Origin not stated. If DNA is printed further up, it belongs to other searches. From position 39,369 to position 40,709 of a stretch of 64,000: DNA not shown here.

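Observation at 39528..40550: GDP-mannose 4,6-dehydratase is interrupted by a full-length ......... intein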

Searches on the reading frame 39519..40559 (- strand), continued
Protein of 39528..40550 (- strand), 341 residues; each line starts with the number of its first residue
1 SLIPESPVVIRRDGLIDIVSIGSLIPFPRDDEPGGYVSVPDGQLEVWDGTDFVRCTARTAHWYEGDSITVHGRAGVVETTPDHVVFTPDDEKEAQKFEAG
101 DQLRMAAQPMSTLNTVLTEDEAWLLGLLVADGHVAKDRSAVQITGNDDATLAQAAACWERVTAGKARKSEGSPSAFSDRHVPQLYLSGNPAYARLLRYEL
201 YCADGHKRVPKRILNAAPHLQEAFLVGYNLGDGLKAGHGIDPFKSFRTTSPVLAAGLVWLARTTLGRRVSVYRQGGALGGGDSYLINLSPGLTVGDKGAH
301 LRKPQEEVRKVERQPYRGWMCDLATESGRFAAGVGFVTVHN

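Call 61: search_protein_families(library=pfam, alignment_id=A2, max_evalue=0.01)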
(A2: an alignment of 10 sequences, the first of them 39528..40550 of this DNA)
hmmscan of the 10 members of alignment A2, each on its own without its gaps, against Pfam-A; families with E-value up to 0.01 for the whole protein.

A. member 1, window:39528-40550:- (341 aa): 2 families
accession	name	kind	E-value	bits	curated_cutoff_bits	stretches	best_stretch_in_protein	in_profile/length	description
PF05204.19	Hom_end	-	0.00071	20.1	21.1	0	121-143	15-38/110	Homing endonuclease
PF14528.11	LAGLIDADG_3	-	0.0045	17.7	22.5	0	121-161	4-46/82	LAGLIDADG-like domain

B. families by the number of members that match (of 10 scanned): 4 families
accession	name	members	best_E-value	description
PF14528.11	LAGLIDADG_3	6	1.9e-11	LAGLIDADG-like domain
PF14890.11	Intein_splicing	3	2.7e-05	Intein splicing domain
PF05204.19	Hom_end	1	0.00071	Homing endonuclease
PF21123.3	Dna2_Rift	1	0.0021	Dna2 Rift barrel domain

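Call 65: search_protein_representatives(protein=window:39528-40550:-)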
Query: 341 residues. Proteins with E-value up to 0.001 (for the whole library): 540; up to 1e-10: 214; up to 1e-30: 35. The best 150 are listed.
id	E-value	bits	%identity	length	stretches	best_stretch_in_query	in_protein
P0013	9.5e-93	327.3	62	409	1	77-341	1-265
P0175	1.1e-87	310.6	50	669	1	6-341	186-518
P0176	3.7e-69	249.7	44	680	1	4-341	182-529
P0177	1.3e-54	201.8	39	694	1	6-341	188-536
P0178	1.8e-52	194.8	46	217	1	9-211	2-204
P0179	3.2e-52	194.0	40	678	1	6-341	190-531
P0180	1.4e-49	185.3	83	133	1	195-299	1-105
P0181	2.8e-48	181.0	38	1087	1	4-341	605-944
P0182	4.4e-48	180.4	35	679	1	3-341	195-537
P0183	2.1e-47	178.1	40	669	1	2-341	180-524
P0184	3.4e-47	177.5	49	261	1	4-172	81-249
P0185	7.8e-45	169.7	74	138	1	196-306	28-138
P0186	1.2e-44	169.1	38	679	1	5-341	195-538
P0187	1.5e-43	165.5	37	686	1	4-341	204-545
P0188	1.9e-43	165.1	39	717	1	6-341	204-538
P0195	1.1e-37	146.2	37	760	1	5-341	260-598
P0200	5.8e-35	137.2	36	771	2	39-265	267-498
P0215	2.4e-28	115.5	31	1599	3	5-341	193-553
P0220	4.1e-27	111.4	30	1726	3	1-341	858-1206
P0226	1.0e-24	103.5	29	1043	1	6-341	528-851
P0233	5.5e-23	97.9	36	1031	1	2-341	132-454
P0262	4.2e-19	85.1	31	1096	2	39-341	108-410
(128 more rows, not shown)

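Call 71: search_protein_families(library=pfam, proteins=[P0181, P0215, P0220, P0226, P0233, P0195, P0200, P0262], max_evalue=0.00001)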
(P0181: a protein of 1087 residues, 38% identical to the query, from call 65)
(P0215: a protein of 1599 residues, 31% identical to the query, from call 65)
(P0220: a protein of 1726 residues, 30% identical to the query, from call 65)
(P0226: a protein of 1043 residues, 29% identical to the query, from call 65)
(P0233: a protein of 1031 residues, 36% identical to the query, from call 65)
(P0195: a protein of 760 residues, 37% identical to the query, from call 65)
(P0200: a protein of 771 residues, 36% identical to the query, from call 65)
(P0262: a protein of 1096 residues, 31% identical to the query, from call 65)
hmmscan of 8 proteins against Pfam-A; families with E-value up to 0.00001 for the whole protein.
P0181 (1087 aa): 5 families
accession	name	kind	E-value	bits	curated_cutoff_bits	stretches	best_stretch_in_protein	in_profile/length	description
PF16363.11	GDP_Man_Dehyd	-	1.7e-95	320.8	27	3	927-1073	167-330/332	GDP-mannose 4,6 dehydratase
PF01370.27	Epimerase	-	4e-46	157.8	20.9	3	4-125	1-115/240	NAD dependent epimerase/dehydratase family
PF14890.11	Intein_splicing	-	6.3e-12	46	35.8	1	155-395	21-96/155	Intein splicing domain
PF14528.11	LAGLIDADG_3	-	1.9e-07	31.7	22.5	0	722-780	3-61/82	LAGLIDADG-like domain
PF02719.21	Polysacc_synt_2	-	2e-06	27.6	20.2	1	5-114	2-118/293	Polysaccharide biosynthesis protein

P0215 (1599 aa): 2 families
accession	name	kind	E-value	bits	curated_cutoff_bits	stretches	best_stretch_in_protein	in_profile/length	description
PF14528.11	LAGLIDADG_3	-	7.5e-31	106.7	22.5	2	978-1026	3-48/82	LAGLIDADG-like domain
PF14890.11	Intein_splicing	-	1e-21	77.8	35.8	1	226-553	22-155/155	Intein splicing domain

P0220 (1726 aa): 2 families
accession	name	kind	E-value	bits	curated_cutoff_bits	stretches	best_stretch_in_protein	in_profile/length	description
PF14528.11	LAGLIDADG_3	-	7.3e-18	65.1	22.5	0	1328-1399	3-77/82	LAGLIDADG-like domain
PF14890.11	Intein_splicing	-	8e-12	45.7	35.8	0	920-1206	38-155/155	Intein splicing domain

P0226 (1043 aa): 3 families
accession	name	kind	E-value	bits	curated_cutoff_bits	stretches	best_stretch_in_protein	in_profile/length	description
PF16363.11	GDP_Man_Dehyd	-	6.5e-91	305.7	27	4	17-137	1-128/332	GDP-mannose 4,6 dehydratase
PF01370.27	Epimerase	-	2.6e-43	148.6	20.9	3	16-140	1-117/240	NAD dependent epimerase/dehydratase family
PF14890.11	Intein_splicing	-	1.1e-11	45.2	35.8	1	156-456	14-149/155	Intein splicing domain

P0233 (1031 aa): 3 families
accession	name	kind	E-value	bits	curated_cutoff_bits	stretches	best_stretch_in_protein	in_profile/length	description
PF14528.11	LAGLIDADG_3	-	1.6e-11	44.7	22.5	0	250-300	5-60/82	LAGLIDADG-like domain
PF14890.11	Intein_splicing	-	4.7e-09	36.7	35.8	1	162-454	24-155/155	Intein splicing domain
PF13298.12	LigD_N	-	6.6e-07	29.9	31.1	0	817-910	6-106/107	DNA Ligase D 3'-phosphoesterase domain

P0195 (760 aa): 4 families
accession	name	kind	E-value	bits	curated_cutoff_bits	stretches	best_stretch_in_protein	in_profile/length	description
PF16363.11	GDP_Man_Dehyd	-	6.2e-98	328.8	27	2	60-257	1-186/332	GDP-mannose 4,6 dehydratase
PF01370.27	Epimerase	-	1e-51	176.1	20.9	2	59-256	1-174/240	NAD dependent epimerase/dehydratase family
PF14528.11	LAGLIDADG_3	-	4.9e-09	36.8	22.5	0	386-443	4-62/82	LAGLIDADG-like domain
PF04321.23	RmlD_sub_bind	-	5.7e-06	26.1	27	0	58-175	2-92/287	RmlD substrate binding domain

P0200 (771 aa): 4 families
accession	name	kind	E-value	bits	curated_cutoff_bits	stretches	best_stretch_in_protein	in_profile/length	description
PF16363.11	GDP_Man_Dehyd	-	3.9e-96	322.8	27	3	604-753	171-332/332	GDP-mannose 4,6 dehydratase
PF01370.27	Epimerase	-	1.7e-50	172.1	20.9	3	6-134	2-125/240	NAD dependent epimerase/dehydratase family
PF04321.23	RmlD_sub_bind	-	3.3e-07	30.1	27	0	6-106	4-85/287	RmlD substrate binding domain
PF00106.31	adh_short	-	7.4e-07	29.3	26.6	1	4-72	2-72/195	short chain dehydrogenase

P0262 (1096 aa): 3 families
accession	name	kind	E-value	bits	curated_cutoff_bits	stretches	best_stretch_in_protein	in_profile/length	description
PF00082.27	Peptidase_S8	-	3.9e-52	177.8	21.8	1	845-1053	58-288/288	Subtilase family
PF14890.11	Intein_splicing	-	8.5e-25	87.8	35.8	2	503-844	35-155/155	Intein splicing domain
PF14528.11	LAGLIDADG_3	-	1.6e-24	86.4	22.5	1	721-786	2-72/82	LAGLIDADG-like domain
